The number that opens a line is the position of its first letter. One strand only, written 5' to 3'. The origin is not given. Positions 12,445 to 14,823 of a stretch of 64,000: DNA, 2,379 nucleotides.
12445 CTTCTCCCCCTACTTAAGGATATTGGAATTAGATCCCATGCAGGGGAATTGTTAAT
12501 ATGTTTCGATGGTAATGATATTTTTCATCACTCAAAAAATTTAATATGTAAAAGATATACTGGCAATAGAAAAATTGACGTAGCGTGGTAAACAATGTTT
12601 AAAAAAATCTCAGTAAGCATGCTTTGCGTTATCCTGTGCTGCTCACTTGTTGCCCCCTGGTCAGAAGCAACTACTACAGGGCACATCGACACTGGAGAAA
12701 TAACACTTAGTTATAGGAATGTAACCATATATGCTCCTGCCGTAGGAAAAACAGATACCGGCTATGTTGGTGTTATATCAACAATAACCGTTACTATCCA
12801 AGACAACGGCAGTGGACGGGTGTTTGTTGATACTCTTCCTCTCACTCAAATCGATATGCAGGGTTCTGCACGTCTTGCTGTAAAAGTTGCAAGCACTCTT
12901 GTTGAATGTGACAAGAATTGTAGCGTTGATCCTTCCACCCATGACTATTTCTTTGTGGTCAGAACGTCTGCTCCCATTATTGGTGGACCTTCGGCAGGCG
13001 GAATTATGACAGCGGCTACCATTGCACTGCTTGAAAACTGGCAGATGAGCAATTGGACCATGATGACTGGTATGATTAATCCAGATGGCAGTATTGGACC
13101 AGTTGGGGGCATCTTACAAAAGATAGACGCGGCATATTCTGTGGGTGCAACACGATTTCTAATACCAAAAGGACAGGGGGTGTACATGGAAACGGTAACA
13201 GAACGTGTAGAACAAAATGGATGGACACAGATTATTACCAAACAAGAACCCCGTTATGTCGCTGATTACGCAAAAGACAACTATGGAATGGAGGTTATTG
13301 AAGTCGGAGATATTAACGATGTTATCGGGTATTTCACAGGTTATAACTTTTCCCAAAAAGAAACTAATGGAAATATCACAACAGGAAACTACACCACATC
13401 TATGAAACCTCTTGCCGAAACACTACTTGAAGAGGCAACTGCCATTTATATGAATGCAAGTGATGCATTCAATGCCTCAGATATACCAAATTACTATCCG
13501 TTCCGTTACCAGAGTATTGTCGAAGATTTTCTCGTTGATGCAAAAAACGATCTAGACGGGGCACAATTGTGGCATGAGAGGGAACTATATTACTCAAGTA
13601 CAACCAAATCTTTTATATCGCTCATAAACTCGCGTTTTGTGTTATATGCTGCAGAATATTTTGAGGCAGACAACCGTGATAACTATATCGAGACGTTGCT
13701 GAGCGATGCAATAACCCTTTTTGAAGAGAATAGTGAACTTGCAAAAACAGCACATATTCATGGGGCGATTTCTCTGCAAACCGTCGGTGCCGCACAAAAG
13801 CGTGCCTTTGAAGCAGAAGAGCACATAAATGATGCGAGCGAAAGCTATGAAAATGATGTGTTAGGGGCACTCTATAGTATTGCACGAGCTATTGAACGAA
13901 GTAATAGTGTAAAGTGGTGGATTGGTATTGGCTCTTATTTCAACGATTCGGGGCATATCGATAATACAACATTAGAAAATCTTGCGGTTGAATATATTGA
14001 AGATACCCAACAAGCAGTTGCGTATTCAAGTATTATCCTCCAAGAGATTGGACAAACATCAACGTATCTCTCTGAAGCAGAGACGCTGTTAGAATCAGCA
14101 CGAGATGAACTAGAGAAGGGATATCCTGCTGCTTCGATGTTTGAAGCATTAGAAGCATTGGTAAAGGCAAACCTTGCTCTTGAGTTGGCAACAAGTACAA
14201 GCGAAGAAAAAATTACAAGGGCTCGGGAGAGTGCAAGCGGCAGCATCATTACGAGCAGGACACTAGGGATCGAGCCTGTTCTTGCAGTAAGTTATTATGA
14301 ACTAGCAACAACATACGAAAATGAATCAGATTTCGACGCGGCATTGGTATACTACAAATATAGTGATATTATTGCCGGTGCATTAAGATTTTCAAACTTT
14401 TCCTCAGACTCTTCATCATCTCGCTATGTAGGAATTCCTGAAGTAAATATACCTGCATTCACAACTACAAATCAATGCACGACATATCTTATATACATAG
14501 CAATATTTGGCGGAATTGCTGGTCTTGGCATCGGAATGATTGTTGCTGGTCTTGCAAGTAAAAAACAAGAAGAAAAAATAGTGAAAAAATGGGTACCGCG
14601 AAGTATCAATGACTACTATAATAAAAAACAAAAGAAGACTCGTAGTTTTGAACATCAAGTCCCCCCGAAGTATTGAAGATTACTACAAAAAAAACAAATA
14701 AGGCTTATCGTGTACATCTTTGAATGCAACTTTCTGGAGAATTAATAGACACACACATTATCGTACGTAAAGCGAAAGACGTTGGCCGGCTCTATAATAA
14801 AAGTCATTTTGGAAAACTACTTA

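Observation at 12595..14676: Extracytoplasmic Lon (S16) protease domain with no ATPase on a glycosylation-sequon-rich, membrane-anchored protein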

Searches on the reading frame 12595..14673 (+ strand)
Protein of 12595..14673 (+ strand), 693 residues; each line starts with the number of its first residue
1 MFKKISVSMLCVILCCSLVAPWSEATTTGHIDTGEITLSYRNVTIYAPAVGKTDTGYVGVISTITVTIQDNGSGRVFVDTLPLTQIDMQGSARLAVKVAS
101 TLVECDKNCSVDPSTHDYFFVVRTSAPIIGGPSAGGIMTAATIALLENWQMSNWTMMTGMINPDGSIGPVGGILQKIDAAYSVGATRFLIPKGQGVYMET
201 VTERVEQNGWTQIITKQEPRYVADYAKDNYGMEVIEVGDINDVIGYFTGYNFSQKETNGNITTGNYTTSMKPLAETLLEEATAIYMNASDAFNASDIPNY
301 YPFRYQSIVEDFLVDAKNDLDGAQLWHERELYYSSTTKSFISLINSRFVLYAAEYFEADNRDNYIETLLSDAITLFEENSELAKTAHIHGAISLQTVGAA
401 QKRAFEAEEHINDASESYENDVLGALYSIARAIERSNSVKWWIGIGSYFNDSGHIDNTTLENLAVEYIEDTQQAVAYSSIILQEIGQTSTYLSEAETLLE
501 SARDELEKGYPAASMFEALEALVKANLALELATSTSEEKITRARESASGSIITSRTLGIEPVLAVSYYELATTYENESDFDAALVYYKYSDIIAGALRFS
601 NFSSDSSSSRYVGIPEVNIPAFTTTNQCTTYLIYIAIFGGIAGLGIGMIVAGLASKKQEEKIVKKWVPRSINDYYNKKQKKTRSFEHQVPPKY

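Call 3: search_protein_families(library=pfam, proteins=[window:12595-14673:+], max_evalue=1)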
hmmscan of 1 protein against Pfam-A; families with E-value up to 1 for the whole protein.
window:12595-14673:+ (693 aa): 4 families
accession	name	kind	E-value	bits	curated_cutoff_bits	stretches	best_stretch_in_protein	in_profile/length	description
PF05362.19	Lon_C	-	1.4e-09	38.2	21.1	1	80-207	59-185/205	Lon protease (S16) C-terminal proteolytic domain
PF05942.16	PaREP1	-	0.0077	16.6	24.4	1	491-546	2-59/115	Archaeal PaREP1/PaREP8 family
PF00515.34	TPR_1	-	0.018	15.3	27.8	1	564-588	1-25/34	Tetratricopeptide repeat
PF05168.19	HEPN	-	0.3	11.7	22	1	491-529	4-42/117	HEPN domain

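Call 4: search_protein_families(library=ncbifam, proteins=[window:12595-14673:+], max_evalue=1)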
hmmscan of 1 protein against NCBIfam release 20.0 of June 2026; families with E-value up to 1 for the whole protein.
window:12595-14673:+ (693 aa): 7 families
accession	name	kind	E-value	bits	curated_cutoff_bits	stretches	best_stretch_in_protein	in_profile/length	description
TIGR02902.1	spore_lonB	equivalog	9.8e-12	44.3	723.3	1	86-194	399-504/531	ATP-dependent protease LonB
TIGR00763.1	lon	equivalog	1.2e-08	34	608.05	1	83-208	654-778/795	endopeptidase La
TIGR00764.1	lon_rel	equivalog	3.1e-08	32.7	516.6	1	51-194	428-563/608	ATP-dependent protease LonB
NF041438.1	SepM_fam_S16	equivalog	2.9e-07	29.8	200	1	126-247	223-338/340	SepM family pheromone-processing serine protease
TIGR02903.1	spore_lon_C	equivalog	5.3e-06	25.2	678.8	1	112-193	507-587/615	Lon family ATP-dependent protease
NF008053.0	PRK10787.1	equivalog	5.7e-06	24.7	891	1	116-235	662-781/784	endopeptidase La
NF041189.1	blaKBL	exception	0.021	14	600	1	430-528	94-193/286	KBL family class A beta-lactamase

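Call 5: search_solved_structures(query=window:12595-14673:+, max_evalue=1, show_alignments=3)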
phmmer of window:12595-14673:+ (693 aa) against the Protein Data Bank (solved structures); distinct sequences matched with E-value up to 1: 46.
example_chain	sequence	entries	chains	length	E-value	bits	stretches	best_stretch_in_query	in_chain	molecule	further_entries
8dvh_A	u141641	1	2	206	5.5e-08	35.3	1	105-192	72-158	Lon protease 2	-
1z0b_A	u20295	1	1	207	8.2e-07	31.4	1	88-194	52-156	Putative protease La homolog type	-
1z0c_A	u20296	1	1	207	1.3e-06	30.7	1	88-194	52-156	Putative protease La homolog type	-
1z0e_A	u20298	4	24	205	1.5e-06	30.5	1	88-194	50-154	Putative protease La homolog type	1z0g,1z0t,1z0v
1z0w_A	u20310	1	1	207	1.5e-06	30.5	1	88-194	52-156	Putative protease La homolog type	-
3m6a_A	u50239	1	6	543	1.2e-05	27.5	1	107-214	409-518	ATP-dependent protease La 1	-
5e7s_A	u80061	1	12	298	9.7e-05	24.5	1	125-205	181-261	Lon protease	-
4ypm_A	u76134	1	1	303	9.9e-05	24.5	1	126-205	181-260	Lon protease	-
4ypl_A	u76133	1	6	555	0.00028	23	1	126-205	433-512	Lon protease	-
8k3y_F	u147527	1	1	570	0.0003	22.9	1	126-205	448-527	Lon protease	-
7p6u_A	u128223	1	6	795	0.00036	22.6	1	120-205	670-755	Lon protease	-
2x36_A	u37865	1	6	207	0.00037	22.6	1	88-192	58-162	LON PROTEASE HOMOLOG, MITOCHONDRIAL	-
6wys_A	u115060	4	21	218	0.00042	22.4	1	88-192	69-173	Lon protease homolog, mitochondrial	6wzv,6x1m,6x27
6wqh_A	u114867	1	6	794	0.00046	22.3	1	126-205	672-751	Lon protease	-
7yph_A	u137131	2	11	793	0.00047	22.3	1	126-205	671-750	Lon protease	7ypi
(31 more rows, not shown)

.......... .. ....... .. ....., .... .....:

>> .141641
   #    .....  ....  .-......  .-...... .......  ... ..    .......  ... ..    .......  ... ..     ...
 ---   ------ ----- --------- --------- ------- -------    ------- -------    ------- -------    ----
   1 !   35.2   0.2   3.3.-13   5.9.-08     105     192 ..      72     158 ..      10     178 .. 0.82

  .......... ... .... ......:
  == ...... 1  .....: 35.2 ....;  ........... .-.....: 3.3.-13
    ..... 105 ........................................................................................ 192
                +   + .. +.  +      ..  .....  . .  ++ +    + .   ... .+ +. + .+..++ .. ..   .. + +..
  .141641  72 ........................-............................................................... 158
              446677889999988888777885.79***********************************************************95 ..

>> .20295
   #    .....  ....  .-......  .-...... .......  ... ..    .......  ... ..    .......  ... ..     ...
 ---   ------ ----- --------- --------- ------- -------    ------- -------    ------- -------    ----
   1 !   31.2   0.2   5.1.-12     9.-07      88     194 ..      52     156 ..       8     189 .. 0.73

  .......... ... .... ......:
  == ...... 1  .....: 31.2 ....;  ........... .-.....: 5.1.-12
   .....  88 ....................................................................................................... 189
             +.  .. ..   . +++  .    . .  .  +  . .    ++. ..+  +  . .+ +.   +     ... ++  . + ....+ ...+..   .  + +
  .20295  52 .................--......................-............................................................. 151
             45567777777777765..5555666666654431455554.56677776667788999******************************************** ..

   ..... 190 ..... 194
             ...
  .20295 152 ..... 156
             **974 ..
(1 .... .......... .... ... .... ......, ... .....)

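Call 6: find_homologous_proteins(query=window:12595-14673:+, max_evalue=0.001)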
Query window:12595-14673:+ (693 aa): 1544 proteins with E <= 0.001 among 8000 candidates; the best 120 are listed.
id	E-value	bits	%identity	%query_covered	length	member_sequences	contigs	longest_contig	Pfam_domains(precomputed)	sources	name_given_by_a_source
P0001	0.0e+0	1527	100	99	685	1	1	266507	PF05362.20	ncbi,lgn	-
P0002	0.0e+0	1307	86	100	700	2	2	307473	PF05362.20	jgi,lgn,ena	-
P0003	0.0e+0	1287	86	98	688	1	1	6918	PF05362.20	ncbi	-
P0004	0.0e+0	1279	85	98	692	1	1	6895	PF05362.20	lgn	-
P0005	0.0e+0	1041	70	100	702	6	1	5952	PF05362.20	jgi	-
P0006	2.5e-273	927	65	98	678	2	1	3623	PF05362.20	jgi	-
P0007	1.9e-258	878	61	98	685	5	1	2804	PF05362.20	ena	-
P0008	1.7e-257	875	60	98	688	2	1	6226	PF05362.20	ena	-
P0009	1.1e-256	872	61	98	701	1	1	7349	PF05362.20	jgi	jgi:uncharacterized protein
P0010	6.9e-256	869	59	100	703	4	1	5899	PF05362.20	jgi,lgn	-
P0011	7.0e-256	869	61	98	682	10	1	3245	PF05362.20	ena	-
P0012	1.0e-255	869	60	97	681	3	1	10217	PF05362.20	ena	-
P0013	1.2e-255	868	59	100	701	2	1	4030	PF05362.20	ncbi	-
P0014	2.6e-255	867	59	100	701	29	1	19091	PF05362.20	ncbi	-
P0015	1.1e-254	865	59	98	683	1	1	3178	PF05362.20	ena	-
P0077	1.2e-237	809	58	95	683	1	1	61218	PF17874.8,PF05362.20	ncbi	ncbi:MAG: S16 family serine protease [Candidatus Thermoplasmatota archaeon]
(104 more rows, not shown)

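Call 16: search_protein_representatives(protein=window:12595-14673:+)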
Query: 693 residues. Proteins with E-value up to 0.001 (for the whole library): 2889; up to 1e-10: 1527; up to 1e-30: 356. The best 150 are listed.
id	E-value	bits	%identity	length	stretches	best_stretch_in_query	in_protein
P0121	1.7e-210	717.6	55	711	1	10-690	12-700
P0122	6.5e-190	649.6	54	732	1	2-672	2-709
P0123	5.3e-183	626.7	48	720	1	4-683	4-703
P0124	2.3e-175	601.5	50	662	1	12-657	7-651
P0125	2.3e-159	548.7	45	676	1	3-661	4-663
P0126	2.7e-151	522.0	62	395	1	7-395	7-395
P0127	6.2e-137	474.5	51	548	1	157-677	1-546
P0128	5.9e-129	448.2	58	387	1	138-522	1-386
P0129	9.3e-117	407.9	40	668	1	33-656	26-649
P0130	1.4e-115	404.0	53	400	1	286-678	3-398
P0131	3.1e-113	396.2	66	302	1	3-290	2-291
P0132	3.2e-105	369.8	39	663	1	14-661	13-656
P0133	4.0e-99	349.6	39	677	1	14-653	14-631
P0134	2.7e-97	343.6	38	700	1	44-650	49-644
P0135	6.8e-97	342.2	39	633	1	33-651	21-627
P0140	2.5e-87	310.7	33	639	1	14-647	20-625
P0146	2.0e-82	294.5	34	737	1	37-660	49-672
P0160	1.3e-76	275.2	33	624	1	42-658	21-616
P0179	6.7e-69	249.8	32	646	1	38-664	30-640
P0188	3.9e-67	243.9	31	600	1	45-647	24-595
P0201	1.1e-62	229.2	30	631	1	43-594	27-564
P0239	4.7e-52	194.1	29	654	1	42-659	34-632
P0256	9.6e-48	179.9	33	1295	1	39-573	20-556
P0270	2.5e-45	171.9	30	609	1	48-593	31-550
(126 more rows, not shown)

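Call 17: list_cluster_members(proteins=[P0129, P0134, P0140, P0146, P0160, P0188, P0201, P0239, P0256, P0270])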
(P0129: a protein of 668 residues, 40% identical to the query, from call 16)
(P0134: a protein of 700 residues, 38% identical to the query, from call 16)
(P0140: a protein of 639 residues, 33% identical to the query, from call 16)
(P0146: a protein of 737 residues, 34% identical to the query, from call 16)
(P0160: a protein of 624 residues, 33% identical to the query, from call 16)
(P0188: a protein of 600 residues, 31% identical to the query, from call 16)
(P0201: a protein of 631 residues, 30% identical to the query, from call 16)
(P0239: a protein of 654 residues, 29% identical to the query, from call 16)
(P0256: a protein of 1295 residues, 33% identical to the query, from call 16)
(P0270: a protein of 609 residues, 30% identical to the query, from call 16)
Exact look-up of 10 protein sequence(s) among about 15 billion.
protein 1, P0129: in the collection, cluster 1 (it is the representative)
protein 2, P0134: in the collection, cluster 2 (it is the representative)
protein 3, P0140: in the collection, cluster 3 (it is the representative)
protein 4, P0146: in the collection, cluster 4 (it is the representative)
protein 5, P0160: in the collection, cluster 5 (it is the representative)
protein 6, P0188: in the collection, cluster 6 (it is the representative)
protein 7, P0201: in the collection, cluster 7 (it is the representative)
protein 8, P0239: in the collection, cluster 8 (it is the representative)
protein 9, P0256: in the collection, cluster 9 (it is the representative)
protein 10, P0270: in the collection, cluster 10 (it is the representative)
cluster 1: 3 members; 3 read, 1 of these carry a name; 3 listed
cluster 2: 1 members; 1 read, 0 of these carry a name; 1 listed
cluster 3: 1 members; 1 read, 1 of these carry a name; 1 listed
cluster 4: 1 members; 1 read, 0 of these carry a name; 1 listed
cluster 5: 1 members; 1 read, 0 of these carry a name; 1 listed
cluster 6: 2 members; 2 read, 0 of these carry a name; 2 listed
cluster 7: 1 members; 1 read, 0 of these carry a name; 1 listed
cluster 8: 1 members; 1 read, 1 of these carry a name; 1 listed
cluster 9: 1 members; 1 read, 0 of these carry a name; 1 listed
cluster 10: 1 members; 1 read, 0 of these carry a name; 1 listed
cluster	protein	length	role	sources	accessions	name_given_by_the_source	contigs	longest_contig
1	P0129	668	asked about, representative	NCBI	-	-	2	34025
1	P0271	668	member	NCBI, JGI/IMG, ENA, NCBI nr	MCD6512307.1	MAG: hypothetical protein J7K61_01715 [Thermoplasmata archaeon] | hypothetical protein [Thermoplasmata archaeon]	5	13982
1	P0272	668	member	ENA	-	-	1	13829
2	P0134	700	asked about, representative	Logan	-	-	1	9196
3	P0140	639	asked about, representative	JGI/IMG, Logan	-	uncharacterized protein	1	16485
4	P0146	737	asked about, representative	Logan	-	-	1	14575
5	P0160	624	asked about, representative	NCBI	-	-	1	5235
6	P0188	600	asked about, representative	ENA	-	-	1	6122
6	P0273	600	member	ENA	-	-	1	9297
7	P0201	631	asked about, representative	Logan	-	-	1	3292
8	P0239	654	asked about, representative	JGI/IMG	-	uncharacterized protein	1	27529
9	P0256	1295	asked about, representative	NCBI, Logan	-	-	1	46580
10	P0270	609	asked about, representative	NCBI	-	-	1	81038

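Call 20: find_related_loci(query=A2, collection=genome_contigs, flank=6000)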
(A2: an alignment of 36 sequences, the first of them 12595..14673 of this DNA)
Query A2 (693 aa) in genome_contigs; peptide patterns used: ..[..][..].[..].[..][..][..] (x = any residue, [..] = any of these).
599 stretches matched a pattern (row limit reached: there are more); 560 encode a relative of the query (tblastn E <= 1e-3); the best 80 are kept; 80 distinct loci.
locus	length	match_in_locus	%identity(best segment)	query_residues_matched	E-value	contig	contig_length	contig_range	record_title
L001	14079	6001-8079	59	1-690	0e+0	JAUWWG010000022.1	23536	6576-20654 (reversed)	MAG: Thermoplasmatota archaeon isolate CSMAG_2652 CSMAG_2652_k127_2872521_length_23536_cov_17.5553, whole genome shotgun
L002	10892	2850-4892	60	1-679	0e+0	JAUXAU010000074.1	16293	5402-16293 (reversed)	MAG: Thermoplasmatota archaeon isolate CSMAG_2770 CSMAG_2770_k141_236305_length_16293_cov_20.9455, whole genome shotgun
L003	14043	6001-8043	60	1-679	0e+0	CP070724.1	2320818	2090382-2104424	MAG: Thermoplasmatales archaeon isolate bin45 chromosome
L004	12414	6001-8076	57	1-690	0e+0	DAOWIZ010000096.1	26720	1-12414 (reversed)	MAG TPA_asm: Thermoplasmata archaeon isolate CSMAG_2056 CSMAG_2056_k141_1961884_length_26720_cov_72.0150, whole genome s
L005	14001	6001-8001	59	20-685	0e+0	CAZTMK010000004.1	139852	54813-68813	MAG TPA_asm: uncultured Thermoplasmatales archaeon isolate SRP323688_co1_285 genome assembly, contig: NODE_231_length_13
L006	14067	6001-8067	60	1-690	0e+0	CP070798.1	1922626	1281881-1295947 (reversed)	MAG: Thermoplasmatales archaeon isolate bin14 chromosome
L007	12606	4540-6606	59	1-690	0e+0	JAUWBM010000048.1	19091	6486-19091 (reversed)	MAG: Thermoplasmatota archaeon isolate CSMAG_1320 CSMAG_1320_k141_1473028_length_19091_cov_16.3607, whole genome shotgun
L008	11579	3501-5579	58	1-690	0e+0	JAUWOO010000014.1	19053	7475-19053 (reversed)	MAG: Thermoplasmatota archaeon isolate CSMAG_2452 CSMAG_2452_k141_183685_length_19053_cov_9.9895, whole genome shotgun s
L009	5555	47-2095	57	1-679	0e+0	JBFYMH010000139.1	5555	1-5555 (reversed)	MAG: Thermoplasmatales archaeon isolate PPR_0057 PPR_0057.fa_k121_128425, whole genome shotgun sequence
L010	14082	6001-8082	55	1-692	0e+0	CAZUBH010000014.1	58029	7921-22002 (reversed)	MAG TPA_asm: uncultured Thermoplasmatales archaeon isolate SRP141376_co1_301 genome assembly, contig: NODE_1386_length_5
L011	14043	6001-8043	57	2-680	0e+0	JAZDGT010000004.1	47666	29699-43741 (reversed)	MAG: Methanobacteriota archaeon isolate MEGAHIT-group-0.28 k141_36156, whole genome shotgun sequence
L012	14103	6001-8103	56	1-690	0e+0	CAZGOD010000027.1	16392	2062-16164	MAG TPA_asm: uncultured Thermoplasmatales archaeon isolate SRP214966_co4_455 genome assembly, contig: NODE_3171_length_1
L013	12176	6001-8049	54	1-680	0e+0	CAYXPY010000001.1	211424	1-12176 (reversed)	MAG TPA_asm: uncultured Thermoplasmatales archaeon isolate binchicken_co190_433 genome assembly, contig: NODE_83_length_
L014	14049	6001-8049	55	1-680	0e+0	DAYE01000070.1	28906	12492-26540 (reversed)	MAG TPA_asm: Euryarchaeota archaeon UBA33 UBA33_contig_3394, whole genome shotgun sequence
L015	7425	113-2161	54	1-680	0e+0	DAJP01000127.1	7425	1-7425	MAG TPA_asm: Euryarchaeota archaeon UBA346 UBA346_contig_46068, whole genome shotgun sequence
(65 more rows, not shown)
